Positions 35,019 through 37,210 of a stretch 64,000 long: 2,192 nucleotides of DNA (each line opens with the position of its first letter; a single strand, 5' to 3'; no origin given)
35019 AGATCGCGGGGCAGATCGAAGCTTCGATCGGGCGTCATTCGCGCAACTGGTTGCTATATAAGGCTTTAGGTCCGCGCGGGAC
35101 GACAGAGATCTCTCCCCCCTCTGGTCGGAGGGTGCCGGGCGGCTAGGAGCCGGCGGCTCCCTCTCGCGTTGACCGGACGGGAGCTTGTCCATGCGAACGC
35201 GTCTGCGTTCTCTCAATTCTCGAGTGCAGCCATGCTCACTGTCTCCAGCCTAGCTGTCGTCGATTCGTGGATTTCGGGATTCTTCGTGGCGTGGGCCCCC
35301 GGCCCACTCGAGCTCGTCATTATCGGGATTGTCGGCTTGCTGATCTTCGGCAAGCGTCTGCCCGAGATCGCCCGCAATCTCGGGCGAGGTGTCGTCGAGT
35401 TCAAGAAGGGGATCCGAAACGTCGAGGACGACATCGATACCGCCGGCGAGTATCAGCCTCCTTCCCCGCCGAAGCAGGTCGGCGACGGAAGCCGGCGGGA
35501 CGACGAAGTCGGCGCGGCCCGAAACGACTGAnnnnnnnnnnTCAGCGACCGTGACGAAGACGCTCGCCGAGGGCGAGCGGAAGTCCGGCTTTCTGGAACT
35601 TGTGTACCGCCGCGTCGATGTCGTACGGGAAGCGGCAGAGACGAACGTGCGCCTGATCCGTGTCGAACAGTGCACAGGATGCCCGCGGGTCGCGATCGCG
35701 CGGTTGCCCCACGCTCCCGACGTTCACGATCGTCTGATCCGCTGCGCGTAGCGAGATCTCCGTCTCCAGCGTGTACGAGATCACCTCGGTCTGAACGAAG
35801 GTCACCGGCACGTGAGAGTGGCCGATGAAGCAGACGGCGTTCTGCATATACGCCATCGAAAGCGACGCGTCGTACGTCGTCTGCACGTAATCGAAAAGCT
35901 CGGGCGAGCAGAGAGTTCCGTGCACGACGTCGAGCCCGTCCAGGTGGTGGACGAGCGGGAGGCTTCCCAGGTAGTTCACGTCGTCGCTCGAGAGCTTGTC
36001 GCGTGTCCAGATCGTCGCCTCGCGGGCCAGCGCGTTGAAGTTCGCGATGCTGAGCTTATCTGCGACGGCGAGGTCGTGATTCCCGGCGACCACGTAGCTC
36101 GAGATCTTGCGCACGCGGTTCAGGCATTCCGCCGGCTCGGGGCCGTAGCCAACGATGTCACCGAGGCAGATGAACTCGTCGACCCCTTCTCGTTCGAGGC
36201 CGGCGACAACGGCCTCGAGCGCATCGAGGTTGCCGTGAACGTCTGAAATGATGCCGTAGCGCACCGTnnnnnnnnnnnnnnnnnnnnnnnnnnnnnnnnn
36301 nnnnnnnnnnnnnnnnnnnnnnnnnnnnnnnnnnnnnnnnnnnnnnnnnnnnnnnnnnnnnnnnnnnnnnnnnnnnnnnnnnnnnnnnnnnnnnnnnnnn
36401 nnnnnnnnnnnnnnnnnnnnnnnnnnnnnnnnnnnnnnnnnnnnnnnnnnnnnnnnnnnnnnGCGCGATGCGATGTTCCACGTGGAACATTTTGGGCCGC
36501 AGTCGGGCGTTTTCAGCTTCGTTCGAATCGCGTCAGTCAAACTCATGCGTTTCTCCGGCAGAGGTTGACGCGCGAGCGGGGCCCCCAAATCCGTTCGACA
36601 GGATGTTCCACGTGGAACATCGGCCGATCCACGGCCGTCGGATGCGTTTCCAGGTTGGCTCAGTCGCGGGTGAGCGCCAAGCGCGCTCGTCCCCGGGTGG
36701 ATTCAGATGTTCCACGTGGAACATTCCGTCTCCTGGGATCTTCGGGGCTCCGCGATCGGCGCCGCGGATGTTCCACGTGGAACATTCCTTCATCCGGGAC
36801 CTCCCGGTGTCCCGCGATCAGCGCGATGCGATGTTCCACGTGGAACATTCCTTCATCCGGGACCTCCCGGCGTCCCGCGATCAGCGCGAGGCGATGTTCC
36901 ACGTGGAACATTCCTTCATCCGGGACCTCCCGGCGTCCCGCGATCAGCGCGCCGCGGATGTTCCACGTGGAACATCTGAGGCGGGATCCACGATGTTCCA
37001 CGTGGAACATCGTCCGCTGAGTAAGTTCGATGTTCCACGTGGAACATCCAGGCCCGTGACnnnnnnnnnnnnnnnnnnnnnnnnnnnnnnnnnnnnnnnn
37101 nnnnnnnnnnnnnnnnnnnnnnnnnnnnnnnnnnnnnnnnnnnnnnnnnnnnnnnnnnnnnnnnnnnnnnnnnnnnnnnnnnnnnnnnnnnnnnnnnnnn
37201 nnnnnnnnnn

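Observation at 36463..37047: Nine identical parS-like perfect palindromes form a clustered centromere array directly upstream of parAB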

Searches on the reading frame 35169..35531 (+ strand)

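Call 63: search_protein_families(library=pfam, proteins=[window:35169-35531:+], max_evalue=0.0001)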
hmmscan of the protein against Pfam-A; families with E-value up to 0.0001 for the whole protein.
window:35169-35531:+ (120 aa): 1 family
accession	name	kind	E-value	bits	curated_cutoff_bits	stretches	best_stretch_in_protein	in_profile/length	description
PF02416.21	TatA_B_E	-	9.8e-14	50.8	21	1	45-90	2-48/53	mttA/Hcf106 family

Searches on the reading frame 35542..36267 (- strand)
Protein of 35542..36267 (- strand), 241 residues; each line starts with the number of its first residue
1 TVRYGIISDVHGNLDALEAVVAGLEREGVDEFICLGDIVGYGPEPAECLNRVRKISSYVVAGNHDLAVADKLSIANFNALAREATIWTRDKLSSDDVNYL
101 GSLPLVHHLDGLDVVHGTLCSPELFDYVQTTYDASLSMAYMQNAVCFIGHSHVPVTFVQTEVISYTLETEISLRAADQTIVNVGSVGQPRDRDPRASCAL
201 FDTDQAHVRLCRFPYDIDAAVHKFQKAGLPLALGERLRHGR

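Call 14: search_protein_families(library=pfam, proteins=[window:35542-36267:-], max_evalue=0.001)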
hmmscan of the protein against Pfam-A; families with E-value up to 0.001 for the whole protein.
window:35542-36267:- (241 aa): 2 families
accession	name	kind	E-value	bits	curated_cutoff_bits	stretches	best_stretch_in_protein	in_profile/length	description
PF12850.12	Metallophos_2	-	2.5e-21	76.7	27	1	3-205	2-153/154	Calcineurin-like phosphoesterase superfamily domain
PF00149.33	Metallophos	-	2.9e-15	57.7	21.5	1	3-127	2-128/191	Calcineurin-like phosphoesterase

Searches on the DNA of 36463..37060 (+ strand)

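Call 60: search_dna_similar(query=window:36463-37060:+, collection=plasmids, mode=distant, max_evalue=0.01, max_rows=15)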
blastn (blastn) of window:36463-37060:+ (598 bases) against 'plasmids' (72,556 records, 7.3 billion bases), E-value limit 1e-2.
No match.

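Call 61: search_dna_similar(query=window:36463-37060:+, collection=phages, mode=distant, max_evalue=0.01, max_rows=10)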
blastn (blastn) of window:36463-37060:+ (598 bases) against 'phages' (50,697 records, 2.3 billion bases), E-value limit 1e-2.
No match.
